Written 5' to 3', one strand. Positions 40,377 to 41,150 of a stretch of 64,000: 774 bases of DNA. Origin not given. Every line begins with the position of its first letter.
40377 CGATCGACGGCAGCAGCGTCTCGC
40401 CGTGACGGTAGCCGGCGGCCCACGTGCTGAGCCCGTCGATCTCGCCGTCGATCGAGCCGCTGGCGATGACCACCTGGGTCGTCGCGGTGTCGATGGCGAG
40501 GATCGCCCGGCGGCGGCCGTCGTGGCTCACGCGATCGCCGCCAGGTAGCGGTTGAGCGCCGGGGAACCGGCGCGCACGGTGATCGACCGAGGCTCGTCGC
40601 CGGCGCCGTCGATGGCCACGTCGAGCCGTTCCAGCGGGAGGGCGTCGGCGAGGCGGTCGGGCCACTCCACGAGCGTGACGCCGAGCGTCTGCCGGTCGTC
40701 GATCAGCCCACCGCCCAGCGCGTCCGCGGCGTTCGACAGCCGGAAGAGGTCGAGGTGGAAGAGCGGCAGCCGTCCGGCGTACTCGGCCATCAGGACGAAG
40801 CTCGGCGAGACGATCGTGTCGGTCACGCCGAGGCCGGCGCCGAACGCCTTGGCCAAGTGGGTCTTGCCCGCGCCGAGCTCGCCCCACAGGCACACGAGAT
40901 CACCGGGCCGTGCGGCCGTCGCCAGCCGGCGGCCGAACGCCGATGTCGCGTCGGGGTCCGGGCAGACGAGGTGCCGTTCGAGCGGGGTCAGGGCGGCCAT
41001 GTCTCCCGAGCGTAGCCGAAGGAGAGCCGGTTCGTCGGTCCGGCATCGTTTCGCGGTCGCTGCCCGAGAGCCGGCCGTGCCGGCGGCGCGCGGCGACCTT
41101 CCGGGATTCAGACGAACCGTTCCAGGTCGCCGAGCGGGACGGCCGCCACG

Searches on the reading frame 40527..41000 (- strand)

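Call 68: search_protein_families(library=pfam, proteins=[window:40527-41000:-], max_evalue=0.00001)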
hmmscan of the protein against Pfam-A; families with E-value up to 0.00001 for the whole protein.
window:40527-41000:- (157 aa): 1 family
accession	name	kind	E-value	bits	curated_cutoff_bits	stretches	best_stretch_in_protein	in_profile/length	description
PF02367.23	TsaE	-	3.8e-31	108.1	26.6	1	15-138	3-126/128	Threonylcarbamoyl adenosine biosynthesis protein TsaE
